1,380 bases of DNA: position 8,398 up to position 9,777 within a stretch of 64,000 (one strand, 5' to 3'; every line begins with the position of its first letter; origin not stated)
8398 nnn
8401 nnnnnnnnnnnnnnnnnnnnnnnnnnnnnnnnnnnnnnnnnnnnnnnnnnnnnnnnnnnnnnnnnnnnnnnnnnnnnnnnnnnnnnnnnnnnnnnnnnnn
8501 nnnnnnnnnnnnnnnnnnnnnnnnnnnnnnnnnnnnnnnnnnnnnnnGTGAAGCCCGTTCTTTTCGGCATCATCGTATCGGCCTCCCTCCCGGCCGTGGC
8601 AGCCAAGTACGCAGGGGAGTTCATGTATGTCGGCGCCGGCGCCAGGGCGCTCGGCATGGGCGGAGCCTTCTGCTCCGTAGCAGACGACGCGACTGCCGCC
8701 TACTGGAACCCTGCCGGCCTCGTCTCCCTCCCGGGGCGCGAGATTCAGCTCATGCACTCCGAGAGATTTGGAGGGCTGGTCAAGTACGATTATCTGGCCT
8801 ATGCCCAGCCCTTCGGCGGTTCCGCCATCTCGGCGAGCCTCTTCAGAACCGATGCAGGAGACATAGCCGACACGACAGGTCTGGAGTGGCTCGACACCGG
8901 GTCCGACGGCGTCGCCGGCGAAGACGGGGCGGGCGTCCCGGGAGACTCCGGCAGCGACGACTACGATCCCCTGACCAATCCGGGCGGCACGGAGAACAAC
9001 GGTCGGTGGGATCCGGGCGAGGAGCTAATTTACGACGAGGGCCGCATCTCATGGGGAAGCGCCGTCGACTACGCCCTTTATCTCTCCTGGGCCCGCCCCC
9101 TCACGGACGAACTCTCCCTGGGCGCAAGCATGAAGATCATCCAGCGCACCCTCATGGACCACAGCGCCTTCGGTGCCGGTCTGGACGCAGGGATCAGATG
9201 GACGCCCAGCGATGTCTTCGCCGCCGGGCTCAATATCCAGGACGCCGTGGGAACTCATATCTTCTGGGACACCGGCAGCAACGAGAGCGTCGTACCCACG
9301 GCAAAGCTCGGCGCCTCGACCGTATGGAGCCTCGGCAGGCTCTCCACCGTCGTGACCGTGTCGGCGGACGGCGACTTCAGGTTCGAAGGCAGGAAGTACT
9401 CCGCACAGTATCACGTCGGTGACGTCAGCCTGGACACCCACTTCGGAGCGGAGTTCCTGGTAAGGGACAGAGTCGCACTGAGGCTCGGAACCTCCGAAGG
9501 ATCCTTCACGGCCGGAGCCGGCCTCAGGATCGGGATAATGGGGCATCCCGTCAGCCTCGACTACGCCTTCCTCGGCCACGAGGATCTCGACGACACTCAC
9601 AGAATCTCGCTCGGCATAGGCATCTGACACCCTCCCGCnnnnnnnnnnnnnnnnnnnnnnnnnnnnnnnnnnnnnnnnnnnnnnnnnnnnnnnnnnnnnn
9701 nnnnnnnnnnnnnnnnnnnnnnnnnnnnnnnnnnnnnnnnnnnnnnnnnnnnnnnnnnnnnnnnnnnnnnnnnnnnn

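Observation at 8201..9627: PilZ c-di-GMP receptor gene overlapped (GTGA) with a FadL/PorV-like outer-membrane barrel gene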

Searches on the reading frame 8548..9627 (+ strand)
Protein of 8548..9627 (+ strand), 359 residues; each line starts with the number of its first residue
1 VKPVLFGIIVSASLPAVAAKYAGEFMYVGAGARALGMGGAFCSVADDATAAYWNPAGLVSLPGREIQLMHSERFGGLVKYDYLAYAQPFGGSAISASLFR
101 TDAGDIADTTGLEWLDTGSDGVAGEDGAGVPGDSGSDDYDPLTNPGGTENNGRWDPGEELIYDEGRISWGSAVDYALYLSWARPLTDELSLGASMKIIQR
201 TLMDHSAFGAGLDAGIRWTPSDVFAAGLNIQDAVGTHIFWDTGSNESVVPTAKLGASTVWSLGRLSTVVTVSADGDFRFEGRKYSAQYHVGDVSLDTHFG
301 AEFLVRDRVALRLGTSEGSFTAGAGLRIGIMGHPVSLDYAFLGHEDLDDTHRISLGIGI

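Call 3: search_protein_families(library=pfam, proteins=[window:8548-9627:+], max_evalue=0.1)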
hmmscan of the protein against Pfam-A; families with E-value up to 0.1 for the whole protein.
window:8548-9627:+ (359 aa): 3 families
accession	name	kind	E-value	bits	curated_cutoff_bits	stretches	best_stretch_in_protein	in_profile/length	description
PF03687.19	UPF0164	-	0.00049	19.5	21.4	1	26-90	44-107/325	Uncharacterised protein family (UPF0164)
PF19572.5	PorV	-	0.014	15.3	27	0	22-57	12-47/243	Type IX secretion system protein PorV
PF03349.22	Toluene_X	-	0.014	14.4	29.7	1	12-68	5-57/421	Outer membrane protein transport protein (OMPP1/FadL/TodX)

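Call 4: search_protein_families(library=ncbifam, proteins=[window:8548-9627:+], max_evalue=0.1)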
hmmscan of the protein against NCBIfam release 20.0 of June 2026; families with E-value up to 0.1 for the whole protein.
window:8548-9627:+ (359 aa): 4 families
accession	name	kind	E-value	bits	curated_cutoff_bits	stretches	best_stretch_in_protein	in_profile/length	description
NF052325.1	PorVQ2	equivalog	4.7e-47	160.6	325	3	10-112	14-118/354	putative type IX sorting system protein PorV2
NF033709.1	PorV_fam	subfamily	3.8e-28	99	90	2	171-357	106-324/326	PorV/PorQ family protein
NF033711.1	T9SS_PorQ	equivalog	6.3e-13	48.5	220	2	171-232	124-186/335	type IX secretion system protein PorQ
NF033710.1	T9SS_OM_PorV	equivalog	8.1e-07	28.5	250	1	22-60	25-63/367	type IX secretion system outer membrane channel protein PorV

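Call 7: find_homologous_proteins(query=window:8548-9627:+)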
Query window:8548-9627:+ (359 aa): 3955 proteins with E <= 0.001 among 8000 candidates; the best 120 are listed.
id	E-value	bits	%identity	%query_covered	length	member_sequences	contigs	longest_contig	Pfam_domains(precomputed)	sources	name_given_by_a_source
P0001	6.8e-232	787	97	100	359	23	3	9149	PF03687.21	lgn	-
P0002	1.1e-203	694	87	95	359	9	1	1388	-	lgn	-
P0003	1.6e-194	664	80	100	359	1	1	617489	-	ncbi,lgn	-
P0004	2.7e-190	650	86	90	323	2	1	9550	-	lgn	-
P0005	6.8e-184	629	76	97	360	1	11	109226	-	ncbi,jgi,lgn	-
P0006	1.0e-183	629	76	100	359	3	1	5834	-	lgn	-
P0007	2.5e-181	621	75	99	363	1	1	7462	PF03687.21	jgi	jgi:hypothetical protein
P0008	2.7e-180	617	74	100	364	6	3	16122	PF03687.21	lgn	-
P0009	3.5e-177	607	74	94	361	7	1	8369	PF03687.21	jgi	jgi:hypothetical protein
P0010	3.8e-174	597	70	100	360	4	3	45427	PF03687.21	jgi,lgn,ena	-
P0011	2.2e-158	545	69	96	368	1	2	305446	PF03687.21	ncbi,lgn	-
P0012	4.9e-157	541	65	100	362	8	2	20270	PF03687.21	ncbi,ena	-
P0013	6.1e-156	537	65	98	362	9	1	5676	PF03687.21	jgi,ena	-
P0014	8.8e-156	537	68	95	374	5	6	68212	PF03687.21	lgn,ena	-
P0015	4.3e-155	535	65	100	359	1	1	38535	PF03687.21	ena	-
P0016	1.6e-154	533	66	98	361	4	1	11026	PF03687.21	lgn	-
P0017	2.3e-154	532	68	94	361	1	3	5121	PF03687.21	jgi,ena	-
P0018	3.6e-154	532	64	100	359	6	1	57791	PF03687.21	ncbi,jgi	jgi:hypothetical protein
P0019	4.1e-154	531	64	100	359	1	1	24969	PF03687.21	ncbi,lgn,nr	ncbi:MAG: hypothetical protein GQ565_10655 [Candidatus Aegiribacteria sp.]|nr:hypothetical protein [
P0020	1.2e-153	530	67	96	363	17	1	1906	PF03687.21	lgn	-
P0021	3.7e-153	528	64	100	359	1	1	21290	PF03687.21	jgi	-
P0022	4.9e-153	528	65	98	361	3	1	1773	PF03687.21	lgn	-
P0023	8.9e-152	524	64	100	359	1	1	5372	PF03687.21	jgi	jgi:hypothetical protein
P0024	1.0e-151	523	64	100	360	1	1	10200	PF03687.21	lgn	-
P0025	1.8e-151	523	63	100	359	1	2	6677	PF03687.21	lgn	-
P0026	5.6e-151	521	63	100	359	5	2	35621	PF03687.21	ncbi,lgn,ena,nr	ncbi:MAG: UPF0164 family protein [Candidatus Aegiribacteria sp.]|nr:UPF0164 family protein [Candidat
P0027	6.1e-151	521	67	95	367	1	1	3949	PF03687.21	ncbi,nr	ncbi:UPF0164 family protein [Candidatus Fermentibacterales bacterium]|nr:UPF0164 family protein [Can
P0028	1.8e-150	519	63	100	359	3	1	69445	PF03687.21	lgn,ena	-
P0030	2.7e-150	519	63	98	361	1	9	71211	PF03687.21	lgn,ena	-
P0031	3.8e-150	518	64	100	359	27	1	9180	PF03687.21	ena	-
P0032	5.5e-150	518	64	98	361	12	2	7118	PF03687.21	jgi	-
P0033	9.8e-150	517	65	95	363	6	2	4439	PF03687.21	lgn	-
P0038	5.8e-149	514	64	99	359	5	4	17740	PF03687.21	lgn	-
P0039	6.5e-149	514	62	100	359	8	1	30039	PF03687.21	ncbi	-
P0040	1.6e-148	513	62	100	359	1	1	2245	PF03687.21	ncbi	-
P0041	3.2e-148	512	64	98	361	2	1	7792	PF03687.21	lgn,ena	-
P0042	3.9e-148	512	63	100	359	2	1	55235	PF03687.21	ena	-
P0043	6.3e-148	511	66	95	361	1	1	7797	PF03687.21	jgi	jgi:hypothetical protein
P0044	2.1e-147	509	62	100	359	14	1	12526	PF03687.21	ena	-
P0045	5.0e-147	508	63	100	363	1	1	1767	PF03687.21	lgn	-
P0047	3.0e-146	505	62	100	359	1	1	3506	PF03687.21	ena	-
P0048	5.8e-146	505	61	100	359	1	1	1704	PF03687.21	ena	-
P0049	7.6e-146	504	63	98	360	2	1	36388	PF03687.21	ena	-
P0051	9.3e-146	504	60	100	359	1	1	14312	PF03687.21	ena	-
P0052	1.1e-145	504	61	100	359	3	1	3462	PF03687.21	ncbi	-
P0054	2.3e-145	503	62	100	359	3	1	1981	PF03687.21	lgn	-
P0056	1.0e-144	500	60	100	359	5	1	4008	PF03687.21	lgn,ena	-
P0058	2.7e-144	499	64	95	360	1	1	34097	PF03687.21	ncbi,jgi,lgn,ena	-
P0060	3.2e-144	499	62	96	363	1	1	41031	PF03687.21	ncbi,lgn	-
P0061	6.0e-144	498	62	95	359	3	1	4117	PF03687.21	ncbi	-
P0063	1.8e-143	496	62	100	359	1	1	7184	PF03687.21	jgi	-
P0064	5.3e-142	492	61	100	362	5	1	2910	PF03687.21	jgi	-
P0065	1.6e-141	490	61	99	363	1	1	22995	PF03687.21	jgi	jgi:hypothetical protein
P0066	3.4e-141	489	61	100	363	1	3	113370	-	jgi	jgi:hypothetical protein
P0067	2.1e-140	486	63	96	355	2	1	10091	PF03687.21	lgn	-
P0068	8.4e-80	287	45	94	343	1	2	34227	-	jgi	jgi:hypothetical protein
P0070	4.0e-76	275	42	94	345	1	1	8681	PF03687.21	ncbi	-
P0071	6.5e-76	274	43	95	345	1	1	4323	PF03687.21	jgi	jgi:hypothetical protein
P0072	8.1e-76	274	42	98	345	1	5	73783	PF03687.21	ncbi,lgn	-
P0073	1.1e-74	270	41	98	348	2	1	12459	PF03687.21,PF19572.6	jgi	jgi:hypothetical protein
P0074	2.1e-74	269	42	97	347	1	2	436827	PF03687.21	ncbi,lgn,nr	ncbi:MAG: PorV/PorQ family protein [Candidatus Eisenbacteria bacterium]|nr:PorV/PorQ family protein 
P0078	1.5e-73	266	43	98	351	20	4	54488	PF03687.21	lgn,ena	-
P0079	3.1e-73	265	42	99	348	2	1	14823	PF03687.21,PF19572.6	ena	-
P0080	6.7e-73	264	42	97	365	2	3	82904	PF03687.21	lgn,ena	-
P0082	2.5e-72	262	41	99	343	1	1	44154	PF03687.21,PF18990.7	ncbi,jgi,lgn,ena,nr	ncbi:MAG: hypothetical protein B6244_10325 [Candidatus Cloacimonetes bacterium 4572_55]|nr:MAG: hypo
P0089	7.9e-71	257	39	96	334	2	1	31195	PF03687.21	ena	-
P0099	1.3e-69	253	40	95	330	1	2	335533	-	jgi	jgi:hypothetical protein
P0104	4.3e-69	252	41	99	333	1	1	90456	PF03687.21,PF18990.7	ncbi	-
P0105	4.4e-69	252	41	99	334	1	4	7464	PF03687.21,PF03349.23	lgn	-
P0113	1.2e-68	250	42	95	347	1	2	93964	-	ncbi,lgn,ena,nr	ncbi:MAG: PorV/PorQ family protein [Candidatus Eisenbacteria sp.]|nr:PorV/PorQ family protein [Candi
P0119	4.3e-68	248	37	99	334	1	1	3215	PF03687.21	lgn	-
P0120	4.6e-68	248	40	99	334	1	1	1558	PF03687.21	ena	-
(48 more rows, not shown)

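Call 10: find_encoding_contigs(protein=P0003, flank=10000, max_places=2)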
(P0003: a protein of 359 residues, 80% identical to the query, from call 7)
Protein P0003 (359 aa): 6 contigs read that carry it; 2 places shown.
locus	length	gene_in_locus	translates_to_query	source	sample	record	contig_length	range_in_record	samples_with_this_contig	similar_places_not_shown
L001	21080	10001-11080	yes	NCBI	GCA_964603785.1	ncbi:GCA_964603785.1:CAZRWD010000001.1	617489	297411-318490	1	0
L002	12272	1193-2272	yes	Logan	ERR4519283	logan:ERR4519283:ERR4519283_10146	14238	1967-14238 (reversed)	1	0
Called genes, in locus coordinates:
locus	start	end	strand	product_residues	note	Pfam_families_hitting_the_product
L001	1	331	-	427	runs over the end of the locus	PF03448:MgtE_N, PF00571:CBS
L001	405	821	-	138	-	PF01894:YjbQ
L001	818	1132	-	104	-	PF04456:DUF503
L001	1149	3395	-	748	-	PF22019:GlgB_N, PF02922:CBM_48, PF00128:Alpha-amylase (faint), PF02806:Alpha-amylase_C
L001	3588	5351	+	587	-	PF02730:AFOR_N, PF01314:AFOR_C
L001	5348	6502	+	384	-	PF00596:Aldolase_II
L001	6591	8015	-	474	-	PF00079:Serpin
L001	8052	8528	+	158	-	-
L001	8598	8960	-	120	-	PF09685:MamF_MmsF (weak)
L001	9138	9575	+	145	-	-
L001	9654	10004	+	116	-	PF07238:PilZ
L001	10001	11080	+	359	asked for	-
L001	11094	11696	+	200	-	-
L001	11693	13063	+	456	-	PF00919:UPF0004, PF04055:Radical_SAM, PF01938:TRAM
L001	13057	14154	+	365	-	PF01075:Glyco_transf_9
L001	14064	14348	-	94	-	PF02609:Exonuc_VII_S (weak)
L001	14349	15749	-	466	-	PF13742:tRNA_anti_2, PF02601:Exonuc_VII_L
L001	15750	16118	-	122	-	-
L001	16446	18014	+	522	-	PF00485:PRK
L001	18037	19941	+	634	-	PF17900:Peptidase_M1_N, PF01433:Peptidase_M1, PF18962:Por_Secre_tail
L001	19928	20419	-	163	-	PF12797:Fer4_2 (faint), PF13187:Fer4_9 (weak), PF13237:Fer4_10 (faint), PF12838:Fer4_7 (weak), PF00037:Fer4, PF12837:Fer4_6 (weak)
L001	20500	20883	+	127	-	-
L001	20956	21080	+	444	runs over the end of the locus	PF03772:Competence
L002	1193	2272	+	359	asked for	-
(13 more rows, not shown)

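Call 11: find_encoding_contigs(protein=P0011, flank=10000, max_places=2)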
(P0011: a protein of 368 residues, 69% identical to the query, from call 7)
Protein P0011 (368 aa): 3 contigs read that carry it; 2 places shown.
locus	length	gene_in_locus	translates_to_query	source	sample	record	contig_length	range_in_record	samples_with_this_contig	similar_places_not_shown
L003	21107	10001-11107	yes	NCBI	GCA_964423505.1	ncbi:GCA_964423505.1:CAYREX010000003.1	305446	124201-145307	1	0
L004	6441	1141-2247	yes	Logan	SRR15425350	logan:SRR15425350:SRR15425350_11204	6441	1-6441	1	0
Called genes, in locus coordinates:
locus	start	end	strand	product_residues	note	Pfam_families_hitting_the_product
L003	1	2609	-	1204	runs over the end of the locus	PF00932:LTD, PF13860:FlgD_ig (weak)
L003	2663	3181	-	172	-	-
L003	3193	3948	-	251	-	PF04402:SIMPL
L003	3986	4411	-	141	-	PF01894:YjbQ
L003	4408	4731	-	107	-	PF04456:DUF503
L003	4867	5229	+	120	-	-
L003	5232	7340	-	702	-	PF22019:GlgB_N, PF02922:CBM_48, PF00128:Alpha-amylase (faint), PF02806:Alpha-amylase_C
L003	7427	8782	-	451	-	PF03448:MgtE_N, PF00571:CBS, PF01769:MgtE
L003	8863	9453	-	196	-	PF04893:Yip1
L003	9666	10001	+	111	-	PF07238:PilZ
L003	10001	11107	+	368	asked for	PF03687:UPF0164 (weak)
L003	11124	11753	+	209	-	-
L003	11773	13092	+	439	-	PF00919:UPF0004, PF04055:Radical_SAM, PF01938:TRAM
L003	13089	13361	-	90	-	PF02609:Exonuc_VII_S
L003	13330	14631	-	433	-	PF02601:Exonuc_VII_L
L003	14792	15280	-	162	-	-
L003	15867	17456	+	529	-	PF00485:PRK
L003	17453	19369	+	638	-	PF17900:Peptidase_M1_N, PF01433:Peptidase_M1, PF18962:Por_Secre_tail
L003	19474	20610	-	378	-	PF04055:Radical_SAM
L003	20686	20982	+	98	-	PF13517:FG-GAP_3 (faint)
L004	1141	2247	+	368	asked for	PF03687:UPF0164 (weak)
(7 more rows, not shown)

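Call 12: find_encoding_contigs(protein=P0066, flank=8000, max_places=1)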
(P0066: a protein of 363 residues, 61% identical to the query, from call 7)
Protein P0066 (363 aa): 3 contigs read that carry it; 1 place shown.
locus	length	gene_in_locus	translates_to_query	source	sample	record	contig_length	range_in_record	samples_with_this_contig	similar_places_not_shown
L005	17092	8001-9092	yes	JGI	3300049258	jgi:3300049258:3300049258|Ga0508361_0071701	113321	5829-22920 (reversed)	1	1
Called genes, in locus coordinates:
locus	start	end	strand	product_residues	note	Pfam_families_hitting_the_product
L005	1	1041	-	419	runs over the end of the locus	PF06050:HGD-D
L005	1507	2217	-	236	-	PF04402:SIMPL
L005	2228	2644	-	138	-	PF01894:YjbQ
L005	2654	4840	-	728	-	PF22019:GlgB_N, PF02922:CBM_48, PF00128:Alpha-amylase (faint), PF02806:Alpha-amylase_C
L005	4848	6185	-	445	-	PF03448:MgtE_N, PF00571:CBS, PF01769:MgtE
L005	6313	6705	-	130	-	-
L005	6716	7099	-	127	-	-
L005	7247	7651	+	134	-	-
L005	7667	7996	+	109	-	PF07238:PilZ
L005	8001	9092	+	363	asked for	-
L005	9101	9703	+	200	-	-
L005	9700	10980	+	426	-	PF00919:UPF0004, PF04055:Radical_SAM, PF01938:TRAM (weak)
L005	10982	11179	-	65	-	PF02609:Exonuc_VII_S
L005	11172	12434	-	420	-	PF13742:tRNA_anti_2, PF02601:Exonuc_VII_L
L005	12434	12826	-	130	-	-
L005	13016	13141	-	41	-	-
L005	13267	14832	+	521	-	PF00485:PRK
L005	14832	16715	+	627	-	PF17900:Peptidase_M1_N, PF01433:Peptidase_M1, PF18962:Por_Secre_tail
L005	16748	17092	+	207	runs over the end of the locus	-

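Call 13: find_encoding_contigs(protein=P0074, flank=8000, max_places=1)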
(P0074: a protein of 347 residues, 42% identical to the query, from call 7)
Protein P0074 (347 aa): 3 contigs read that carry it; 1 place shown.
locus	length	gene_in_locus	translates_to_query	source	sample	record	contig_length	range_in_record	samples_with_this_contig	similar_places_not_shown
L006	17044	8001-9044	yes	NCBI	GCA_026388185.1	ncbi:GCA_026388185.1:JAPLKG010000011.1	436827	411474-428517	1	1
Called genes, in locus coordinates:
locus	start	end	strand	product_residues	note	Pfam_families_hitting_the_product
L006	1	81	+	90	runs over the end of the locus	PF00936:BMC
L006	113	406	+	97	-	PF00936:BMC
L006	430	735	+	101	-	PF03319:EutN_CcmL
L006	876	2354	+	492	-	PF00171:Aldedh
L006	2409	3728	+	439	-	PF01512:Complex1_51K, PF10531:SLBB, PF13534:Fer4_17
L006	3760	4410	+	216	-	PF00936:BMC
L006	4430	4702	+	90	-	PF03319:EutN_CcmL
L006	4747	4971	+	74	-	PF09723:Zn_ribbon_8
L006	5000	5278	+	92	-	PF00216:Bac_DNA_binding, PF18291:HU-HIG (weak)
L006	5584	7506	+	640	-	PF08206:OB_RNB, PF17876:CSD2, PF00773:RNB, PF00575:S1 (weak)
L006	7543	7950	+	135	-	PF07238:PilZ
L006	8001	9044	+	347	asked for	PF03687:UPF0164 (weak)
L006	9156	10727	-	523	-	PF01464:SLT, PF23446:LysM1_NFP_LYK (faint), PF01476:LysM, PF23473:LysM3_LYK4_5 (faint), PF01476:LysM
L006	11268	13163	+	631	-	PF08308:PEGA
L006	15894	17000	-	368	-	PF01950:FBPase_3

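Call 14: find_encoding_contigs(protein=P0099, flank=8000, max_places=1)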
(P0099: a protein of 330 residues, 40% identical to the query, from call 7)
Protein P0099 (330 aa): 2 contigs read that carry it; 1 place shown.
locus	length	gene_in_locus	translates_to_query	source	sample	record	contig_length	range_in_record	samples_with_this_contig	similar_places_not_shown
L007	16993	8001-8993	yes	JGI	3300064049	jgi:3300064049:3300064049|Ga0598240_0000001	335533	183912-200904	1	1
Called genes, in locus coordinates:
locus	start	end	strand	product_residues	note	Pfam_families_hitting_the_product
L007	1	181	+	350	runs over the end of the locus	PF00365:PFK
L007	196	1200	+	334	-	PF00044:Gp_dh_N, PF02800:Gp_dh_C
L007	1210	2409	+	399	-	PF00162:PGK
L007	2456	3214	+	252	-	PF00121:TIM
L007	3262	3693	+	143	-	PF03840:SecG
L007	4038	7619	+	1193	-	PF08126:Propeptide_C25 (weak), PF01364:Peptidase_C25, PF13860:FlgD_ig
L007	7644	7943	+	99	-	-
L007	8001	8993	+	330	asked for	-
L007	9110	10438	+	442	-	-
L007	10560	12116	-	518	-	PF01464:SLT, PF01476:LysM, PF23473:LysM3_LYK4_5 (weak)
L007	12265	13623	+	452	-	PF01590:GAF, PF00990:GGDEF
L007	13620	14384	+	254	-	PF19842:YqeC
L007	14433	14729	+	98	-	PF01037:AsnC_trans_reg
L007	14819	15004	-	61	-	-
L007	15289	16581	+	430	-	PF01590:GAF, PF13185:GAF_2, PF13492:GAF_3, PF07228:SpoIIE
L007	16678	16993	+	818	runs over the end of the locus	PF13567:DUF4131, PF03772:Competence, PF00753:Lactamase_B, PF12706:Lactamase_B_2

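Call 18: find_related_loci(query=A1, collection=genome_contigs, flank=6000)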
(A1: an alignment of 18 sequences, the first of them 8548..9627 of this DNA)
Query A1 (359 aa) in genome_contigs; peptide patterns used: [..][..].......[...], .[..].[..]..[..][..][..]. (x = any residue, [..] = any of these).
600 stretches matched a pattern (row limit reached: there are more); 562 encode a relative of the query (tblastn E <= 1e-3); the best 80 are kept; 80 distinct loci.
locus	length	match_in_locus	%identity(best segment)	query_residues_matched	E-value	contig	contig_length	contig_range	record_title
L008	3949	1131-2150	67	18-357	4e-151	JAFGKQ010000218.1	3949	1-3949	MAG: Candidatus Fermentibacterales bacterium isolate Zod_Metabat.345 k87_9013493, whole genome shotgun sequence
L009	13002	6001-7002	62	28-359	2e-141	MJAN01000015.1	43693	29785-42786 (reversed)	MAG: Candidatus Sabulitectum silens isolate JCC-6 contig00079, whole genome shotgun sequence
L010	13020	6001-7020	67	20-359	6e-138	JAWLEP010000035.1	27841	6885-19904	MAG: Candidatus Fermentibacteraceae bacterium isolate 20BLK6-1.bin.67 NODE_1459_length_27841_cov_46.213575, whole genome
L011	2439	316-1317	42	6-354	1e-82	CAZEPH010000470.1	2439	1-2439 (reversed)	MAG TPA_asm: uncultured bacterium isolate SRP173033_co3_64 genome assembly, contig: NODE_81315_length_2439_cov_3.520973,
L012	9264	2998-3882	39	20-359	9e-71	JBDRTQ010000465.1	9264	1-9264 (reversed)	MAG: Candidatus Eisenbacteria bacterium isolate MEGAHIT-group-3.92 k141_103435, whole genome shotgun sequence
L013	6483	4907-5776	39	20-354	1e-70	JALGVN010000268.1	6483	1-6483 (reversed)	MAG: bacterium isolate AB_69_Bin_103 AB_69_Bin_103_scaffold_84653, whole genome shotgun sequence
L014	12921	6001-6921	42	19-359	7e-69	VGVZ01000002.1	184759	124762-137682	MAG: Ignavibacteria bacterium isolate K_DeepCast_100m_m2_316 K_DeepCast_100m_m2_316_Ga0194127_10000033, whole genome sho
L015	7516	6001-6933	37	5-359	4e-68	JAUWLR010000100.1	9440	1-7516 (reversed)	MAG: Candidatus Eisenbacteria bacterium isolate CSMAG_2377 CSMAG_2377_k141_319329_length_9440_cov_10.0000, whole genome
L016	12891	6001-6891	40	16-354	1e-67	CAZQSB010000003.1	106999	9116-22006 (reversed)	MAG TPA_asm: uncultured bacterium isolate SRP332253_co2_189 genome assembly, contig: NODE_116_length_106999_cov_5.367837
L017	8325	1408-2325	39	8-355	5e-64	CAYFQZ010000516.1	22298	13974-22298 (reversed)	MAG TPA_asm: uncultured Ignavibacteria bacterium isolate ERP108616_co1_151 genome assembly, contig: k119_1949487, whole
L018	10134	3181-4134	37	12-355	3e-63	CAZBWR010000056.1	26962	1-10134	MAG TPA_asm: uncultured Chitinophagales bacterium isolate SRP287453_co1_248 genome assembly, contig: NODE_3027_length_26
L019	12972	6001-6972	36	1-355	6e-62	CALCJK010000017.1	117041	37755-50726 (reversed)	MAG: uncultured bacterium isolate H1_Bin_METABAT__173_sub_1 genome assembly, contig: c_000000166759, whole genome shotgu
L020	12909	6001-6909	38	20-355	4e-62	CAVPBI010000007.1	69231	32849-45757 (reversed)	MAG: uncultured Ignavibacteria bacterium isolate MFD00032.bin.1.149 genome assembly, contig: contig_131959, whole genome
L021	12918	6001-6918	37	17-359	3e-61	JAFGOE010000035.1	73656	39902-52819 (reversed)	MAG: candidate division KSB1 bacterium isolate Zod_Metabat.605 k87_1457080, whole genome shotgun sequence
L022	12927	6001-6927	37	5-355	2e-60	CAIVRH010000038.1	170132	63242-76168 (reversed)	uncultured candidate division Zixibacteria bacterium isolate AM-sed-core3-D1_bin-832 genome assembly, contig: bin-832:38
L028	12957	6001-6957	38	8-355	2e-59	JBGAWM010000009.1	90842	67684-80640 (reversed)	MAG: Ignavibacteriaceae bacterium isolate MAG_AAO_AS.18 AAOAS-18_NODE_9_length_90842_cov_22.800628, whole genome shotgun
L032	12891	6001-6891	40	20-354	2e-58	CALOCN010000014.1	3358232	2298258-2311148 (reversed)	MAG: Candidatus Eiseniibacteriota bacterium isolate LOGT_bin.0075 genome assembly, contig: contig_7216, whole genome sho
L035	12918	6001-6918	36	17-355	7e-58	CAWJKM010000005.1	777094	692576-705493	MAG: Ignavibacteriota bacterium isolate MFD05942.bin.1.94 genome assembly, contig: contig_23995, whole genome shotgun se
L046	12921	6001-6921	36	17-355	1e-55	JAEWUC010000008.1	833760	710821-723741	MAG: Bacteroidetes bacterium isolate OH_SDB_17 k127_370027, whole genome shotgun sequence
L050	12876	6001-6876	36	20-357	4e-53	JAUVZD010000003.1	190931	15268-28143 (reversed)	MAG: Candidatus Coatesbacteria bacterium isolate CSMAG_1259 CSMAG_1259_k141_443007_length_190931_cov_100.9769, whole gen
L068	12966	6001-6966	33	4-355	2e-43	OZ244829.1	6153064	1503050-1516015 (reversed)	MAG: Candidatus Poribacteria bacterium isolate f10cb695-1b13-44a5-8b8c-8d396a4a49c1 genome assembly, chromosome: 1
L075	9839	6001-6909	33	20-357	4e-41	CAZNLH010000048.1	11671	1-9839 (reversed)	MAG TPA_asm: uncultured Gemmatimonadota bacterium isolate binchicken_co172_241 genome assembly, contig: NODE_4883_length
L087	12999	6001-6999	32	8-355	4e-36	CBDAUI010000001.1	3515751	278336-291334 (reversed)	MAG: Candidatus Poribacteria bacterium isolate ebb03bee-5bc3-4167-9627-03da9fd662bd genome assembly, contig: contig_1, w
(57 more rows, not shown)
